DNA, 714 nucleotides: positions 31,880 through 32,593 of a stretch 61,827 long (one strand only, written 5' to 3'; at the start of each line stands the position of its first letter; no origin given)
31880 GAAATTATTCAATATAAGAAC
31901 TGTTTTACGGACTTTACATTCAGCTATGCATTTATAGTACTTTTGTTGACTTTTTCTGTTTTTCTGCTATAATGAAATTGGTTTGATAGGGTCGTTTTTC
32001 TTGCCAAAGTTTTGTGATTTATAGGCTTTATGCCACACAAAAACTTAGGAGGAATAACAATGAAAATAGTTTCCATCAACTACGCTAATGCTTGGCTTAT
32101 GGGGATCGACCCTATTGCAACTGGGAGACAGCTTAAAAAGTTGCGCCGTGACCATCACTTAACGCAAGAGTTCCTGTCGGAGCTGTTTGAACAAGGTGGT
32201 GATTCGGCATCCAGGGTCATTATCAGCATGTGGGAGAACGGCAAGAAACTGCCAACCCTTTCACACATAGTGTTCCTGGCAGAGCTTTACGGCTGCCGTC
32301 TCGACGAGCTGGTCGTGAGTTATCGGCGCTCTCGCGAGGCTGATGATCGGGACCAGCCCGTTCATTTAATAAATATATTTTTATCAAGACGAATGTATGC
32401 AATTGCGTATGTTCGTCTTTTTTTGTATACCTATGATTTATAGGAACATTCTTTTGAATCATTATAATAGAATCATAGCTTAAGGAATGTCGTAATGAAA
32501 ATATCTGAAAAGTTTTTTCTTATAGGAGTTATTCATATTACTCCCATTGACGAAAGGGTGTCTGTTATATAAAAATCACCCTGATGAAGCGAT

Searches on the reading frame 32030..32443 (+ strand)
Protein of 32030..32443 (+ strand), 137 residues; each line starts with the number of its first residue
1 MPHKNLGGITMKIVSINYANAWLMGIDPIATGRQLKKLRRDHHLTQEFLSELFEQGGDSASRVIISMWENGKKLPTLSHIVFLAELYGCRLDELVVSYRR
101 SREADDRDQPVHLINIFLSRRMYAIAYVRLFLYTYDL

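Call 10: search_protein_families(library=pfam, proteins=[window:32030-32443:+], max_evalue=0.01)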
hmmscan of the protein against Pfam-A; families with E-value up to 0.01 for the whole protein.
window:32030-32443:+ (137 aa): 3 families
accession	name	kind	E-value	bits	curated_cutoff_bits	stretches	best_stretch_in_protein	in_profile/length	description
PF01381.28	HTH_3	-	3.9e-09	36.9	23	1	35-94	1-55/55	Helix-turn-helix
PF12844.13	HTH_19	-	3.8e-05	23.9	30.2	1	32-94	1-58/64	Helix-turn-helix domain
PF13560.12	HTH_31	-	0.00093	19.9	27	1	32-93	3-60/64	Helix-turn-helix domain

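Call 12: search_protein_families(library=padloc, proteins=[window:32030-32443:+], max_evalue=0.01)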
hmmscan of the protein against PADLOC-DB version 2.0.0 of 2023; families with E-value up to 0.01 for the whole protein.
window:32030-32443:+ (137 aa): 4 families
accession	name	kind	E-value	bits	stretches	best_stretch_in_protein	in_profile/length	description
PDLC02926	HTH_VI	-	7.7e-06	24.1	1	32-103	3-69/92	-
PDLC03951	RmrA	-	1.5e-05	22.1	1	32-95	10-68/400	-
PDLC03954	RmrA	-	0.00059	16.9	1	32-88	12-63/380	-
PDLC03667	Control_protein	-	0.004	15.5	1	34-115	5-79/101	control protein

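Call 104: find_related_loci(query=A7, collection=viral_contigs, flank=10000)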
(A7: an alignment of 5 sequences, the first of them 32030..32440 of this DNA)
Query A7 (137 aa) in viral_contigs; peptide patterns used: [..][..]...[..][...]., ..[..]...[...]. (x = any residue, [..] = any of these).
87 stretches matched a pattern, but none encodes a relative of the query by tblastn (E <= 1e-3).

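Call 105: find_homologous_proteins(query=A7, max_evalue=1e-10)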
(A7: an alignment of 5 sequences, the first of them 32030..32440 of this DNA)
Query A7 (5 sequences) (137 aa, profile of the alignment): 205 proteins with E <= 1e-10 among 1150 candidates; the best 120 are listed.
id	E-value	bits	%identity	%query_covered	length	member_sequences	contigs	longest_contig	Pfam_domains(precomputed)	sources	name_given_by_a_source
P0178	7.5e-68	244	100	93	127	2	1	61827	PF01381.29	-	-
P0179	1.4e-63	230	66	90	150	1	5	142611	PF01381.29,PF13560.13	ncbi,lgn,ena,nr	ncbi:helix-turn-helix transcriptional regulator [Lachnospiraceae bacterium MD308]|nr:helix-turn-heli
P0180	2.1e-63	230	76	87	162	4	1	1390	PF12844.14,PF01381.29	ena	-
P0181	2.2e-60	220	75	87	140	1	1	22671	PF12844.14,PF01381.29,PF13560.13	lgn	-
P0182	2.9e-59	216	60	88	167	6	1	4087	PF12844.14,PF01381.29,PF13560.13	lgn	-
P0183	9.8e-59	215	73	87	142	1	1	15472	PF12844.14,PF01381.29,PF13560.13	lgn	-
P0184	6.6e-58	212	58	88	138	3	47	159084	PF12844.14,PF01381.29,PF13560.13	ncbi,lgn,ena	-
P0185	1.3e-57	211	69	86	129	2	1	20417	PF12844.14,PF01381.29,PF13560.13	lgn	-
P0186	3.5e-57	210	69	87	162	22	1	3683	PF12844.14,PF01381.29,PF13560.13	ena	-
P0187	3.6e-57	210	68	89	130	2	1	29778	PF12844.14,PF01381.29,PF13560.13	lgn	-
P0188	4.9e-56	206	67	89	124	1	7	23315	PF01381.29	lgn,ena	-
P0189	1.3e-55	205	79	74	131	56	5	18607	PF01381.29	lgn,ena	-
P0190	2.2e-55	204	71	90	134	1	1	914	PF12844.14,PF01381.29,PF13560.13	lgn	-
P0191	2.5e-55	204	79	74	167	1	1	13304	PF01381.29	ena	-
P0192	2.6e-55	204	75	90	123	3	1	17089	PF12844.14,PF01381.29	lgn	-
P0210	1.4e-52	195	82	74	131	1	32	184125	PF12844.14,PF01381.29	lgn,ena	-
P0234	7.1e-48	180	65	85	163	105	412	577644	PF12844.14,PF01381.29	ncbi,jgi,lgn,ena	jgi:transcriptional regulator with XRE-family HTH domain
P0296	3.0e-37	145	64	72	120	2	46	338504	PF01381.29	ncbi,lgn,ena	-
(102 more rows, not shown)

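Call 106: find_encoding_contigs(protein=P0210, flank=10000, max_places=3)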
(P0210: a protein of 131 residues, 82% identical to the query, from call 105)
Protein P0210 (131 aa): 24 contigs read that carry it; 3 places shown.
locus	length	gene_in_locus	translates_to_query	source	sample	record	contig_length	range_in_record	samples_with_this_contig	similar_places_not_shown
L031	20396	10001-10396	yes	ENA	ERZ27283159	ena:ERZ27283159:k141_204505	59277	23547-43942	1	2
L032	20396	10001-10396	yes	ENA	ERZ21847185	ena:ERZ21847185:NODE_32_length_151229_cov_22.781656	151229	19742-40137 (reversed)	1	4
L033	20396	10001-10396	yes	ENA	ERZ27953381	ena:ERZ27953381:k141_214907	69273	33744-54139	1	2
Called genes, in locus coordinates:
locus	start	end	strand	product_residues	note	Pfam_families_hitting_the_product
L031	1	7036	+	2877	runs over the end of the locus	PF01637:ATPase_2 (faint)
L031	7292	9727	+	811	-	PF08238:Sel1 (faint)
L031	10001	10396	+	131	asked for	PF12844:HTH_19 (weak), PF01381:HTH_3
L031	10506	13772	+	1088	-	PF28553:WH_1, PF28554:DUF8437, PF00176:SNF2-rel_dom (faint), PF28555:Helicase_dom, PF00271:Helicase_C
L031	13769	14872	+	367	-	-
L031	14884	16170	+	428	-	PF13203:DUF2201_N, PF09967:DUF2201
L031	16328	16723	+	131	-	-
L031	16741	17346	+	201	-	-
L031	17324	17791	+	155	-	-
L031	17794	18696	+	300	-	-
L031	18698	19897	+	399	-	PF00691:OmpA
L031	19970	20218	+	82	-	-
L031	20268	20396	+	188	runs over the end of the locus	-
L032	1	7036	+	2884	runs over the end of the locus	PF01637:ATPase_2 (faint)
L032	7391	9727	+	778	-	PF08238:Sel1 (faint)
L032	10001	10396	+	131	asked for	PF12844:HTH_19 (weak), PF01381:HTH_3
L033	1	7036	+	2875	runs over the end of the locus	PF01637:ATPase_2 (faint)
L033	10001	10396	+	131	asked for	PF12844:HTH_19 (weak), PF01381:HTH_3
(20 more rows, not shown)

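Call 107: find_encoding_contigs(protein=P0234, flank=10000, max_places=3)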
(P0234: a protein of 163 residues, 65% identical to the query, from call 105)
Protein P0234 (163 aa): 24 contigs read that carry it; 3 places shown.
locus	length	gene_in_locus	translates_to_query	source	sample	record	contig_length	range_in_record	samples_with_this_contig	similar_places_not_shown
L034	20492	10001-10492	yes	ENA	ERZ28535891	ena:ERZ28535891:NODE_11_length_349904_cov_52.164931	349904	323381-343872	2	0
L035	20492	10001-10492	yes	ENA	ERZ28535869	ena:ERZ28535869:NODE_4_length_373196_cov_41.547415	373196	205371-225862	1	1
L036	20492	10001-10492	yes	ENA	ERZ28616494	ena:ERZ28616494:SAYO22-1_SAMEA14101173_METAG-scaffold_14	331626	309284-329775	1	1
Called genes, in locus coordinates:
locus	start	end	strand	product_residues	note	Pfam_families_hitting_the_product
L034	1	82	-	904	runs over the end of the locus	PF05872:HerA_C (faint)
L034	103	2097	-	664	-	-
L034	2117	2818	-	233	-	-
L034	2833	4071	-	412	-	PF13421:Band_7_1, PF01145:Band_7 (faint), PF17032:Zn_ribbon_15 (faint), PF13240:Zn_Ribbon_1 (weak), PF18912:DZR_2 (weak), PF12773:DZR, PF13248:Zn_ribbon_3 (weak), PF13240:Zn_Ribbon_1 (weak), +1 more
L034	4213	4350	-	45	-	-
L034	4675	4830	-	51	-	-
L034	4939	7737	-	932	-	PF09002:Card1_endonuc (weak)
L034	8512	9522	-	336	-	PF01582:TIR (weak), PF13676:TIR_2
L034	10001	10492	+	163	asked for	PF12844:HTH_19, PF01381:HTH_3 (weak)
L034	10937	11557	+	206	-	-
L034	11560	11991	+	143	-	-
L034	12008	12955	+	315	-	-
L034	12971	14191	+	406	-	PF00691:OmpA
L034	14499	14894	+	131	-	-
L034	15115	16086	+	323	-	PF02163:Peptidase_M50 (weak)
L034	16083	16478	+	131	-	-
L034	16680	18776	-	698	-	-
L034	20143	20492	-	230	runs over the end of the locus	PF01048:PNP_UDP_1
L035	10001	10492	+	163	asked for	PF12844:HTH_19, PF01381:HTH_3 (weak)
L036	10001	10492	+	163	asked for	PF12844:HTH_19, PF01381:HTH_3 (weak)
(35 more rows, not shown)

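Call 108: find_encoding_contigs(protein=P0296, flank=10000, max_places=2)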
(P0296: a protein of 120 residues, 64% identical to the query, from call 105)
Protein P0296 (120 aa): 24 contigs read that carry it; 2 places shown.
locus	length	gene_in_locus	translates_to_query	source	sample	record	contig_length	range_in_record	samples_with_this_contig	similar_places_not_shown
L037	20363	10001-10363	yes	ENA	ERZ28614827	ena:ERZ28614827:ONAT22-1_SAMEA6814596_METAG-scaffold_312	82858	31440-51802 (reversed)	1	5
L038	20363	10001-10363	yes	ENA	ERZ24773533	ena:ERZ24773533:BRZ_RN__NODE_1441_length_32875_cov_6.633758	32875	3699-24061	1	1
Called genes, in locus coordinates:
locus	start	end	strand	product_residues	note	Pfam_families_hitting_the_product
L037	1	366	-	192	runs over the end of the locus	PF13189:Cytidylate_kin2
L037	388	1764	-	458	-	PF01554:MatE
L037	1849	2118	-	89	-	PF00708:Acylphosphatase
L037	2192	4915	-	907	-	PF21831:DUF6891, PF05076:SUFU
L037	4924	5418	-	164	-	-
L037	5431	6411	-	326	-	PF00294:PfkB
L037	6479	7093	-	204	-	PF12464:Mac, PF25087:GMPPB_C (faint), PF00132:Hexapep, PF14602:Hexapep_2 (weak)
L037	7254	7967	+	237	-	PF13424:TPR_12 (faint), PF07719:TPR_2 (faint), PF13174:TPR_6 (faint), PF13181:TPR_8 (faint), PF13414:TPR_11 (faint), PF13428:TPR_14 (faint), PF13431:TPR_17 (faint), PF00515:TPR_1 (weak), +1 more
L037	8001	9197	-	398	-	PF17767:NAPRTase_N, PF04095:NAPRTase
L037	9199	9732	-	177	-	PF00857:Isochorismatase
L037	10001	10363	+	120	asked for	PF01381:HTH_3 (weak)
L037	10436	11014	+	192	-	PF00574:CLP_protease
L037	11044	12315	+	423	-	PF02534:T4SS-DNA_transf, PF10412:TrwB_AAD_bind (faint), PF12696:TraG-D_C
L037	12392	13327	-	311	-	PF16929:Asp2 (weak)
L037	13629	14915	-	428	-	PF16929:Asp2 (weak)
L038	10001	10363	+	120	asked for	PF01381:HTH_3 (weak)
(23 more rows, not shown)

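Call 109: find_encoding_contigs(protein=P0184, flank=10000, max_places=2)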
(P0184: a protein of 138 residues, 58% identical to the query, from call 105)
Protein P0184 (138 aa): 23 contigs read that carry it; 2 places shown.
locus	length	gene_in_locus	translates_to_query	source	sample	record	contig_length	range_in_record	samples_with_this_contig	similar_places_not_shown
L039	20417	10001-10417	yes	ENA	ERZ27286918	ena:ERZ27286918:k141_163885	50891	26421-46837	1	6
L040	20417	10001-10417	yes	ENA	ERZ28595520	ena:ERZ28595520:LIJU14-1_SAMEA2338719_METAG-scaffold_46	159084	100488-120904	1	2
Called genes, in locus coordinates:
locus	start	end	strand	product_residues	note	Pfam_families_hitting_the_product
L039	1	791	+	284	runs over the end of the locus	PF00165:HTH_AraC (faint), PF12833:HTH_18, PF06445:GyrI-like, PF14526:Cass2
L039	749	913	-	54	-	-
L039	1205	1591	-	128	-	-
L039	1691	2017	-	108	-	PF08238:Sel1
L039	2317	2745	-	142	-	PF08238:Sel1 (faint)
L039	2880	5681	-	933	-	PF09002:Card1_endonuc (weak)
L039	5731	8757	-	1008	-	-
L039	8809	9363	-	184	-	-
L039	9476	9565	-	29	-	-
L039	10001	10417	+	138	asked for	PF13560:HTH_31 (faint), PF12844:HTH_19, PF01381:HTH_3 (weak)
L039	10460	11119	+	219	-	PF10263:SprT-like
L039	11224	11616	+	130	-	-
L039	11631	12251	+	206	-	-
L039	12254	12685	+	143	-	-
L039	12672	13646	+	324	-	-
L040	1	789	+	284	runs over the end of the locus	PF00165:HTH_AraC (faint), PF12833:HTH_18, PF06445:GyrI-like, PF14526:Cass2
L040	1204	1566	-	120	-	-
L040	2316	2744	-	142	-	PF08238:Sel1 (faint)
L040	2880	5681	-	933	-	PF09002:Card1_endonuc (weak)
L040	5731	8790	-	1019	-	-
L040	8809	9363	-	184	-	-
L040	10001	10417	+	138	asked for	PF13560:HTH_31 (faint), PF12844:HTH_19, PF01381:HTH_3 (weak)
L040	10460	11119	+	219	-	PF10263:SprT-like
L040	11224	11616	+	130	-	-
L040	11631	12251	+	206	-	-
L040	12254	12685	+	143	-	-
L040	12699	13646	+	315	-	-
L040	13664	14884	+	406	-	PF00691:OmpA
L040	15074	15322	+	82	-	-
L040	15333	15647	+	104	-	-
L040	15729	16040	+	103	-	PF09951:Imm33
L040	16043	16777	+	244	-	PF14410:GH-E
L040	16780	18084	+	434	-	PF10412:TrwB_AAD_bind, PF02534:T4SS-DNA_transf (weak), PF12696:TraG-D_C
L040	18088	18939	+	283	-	-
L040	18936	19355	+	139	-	-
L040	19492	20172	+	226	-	-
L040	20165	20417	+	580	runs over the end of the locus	PF02534:T4SS-DNA_transf, PF10412:TrwB_AAD_bind, PF12696:TraG-D_C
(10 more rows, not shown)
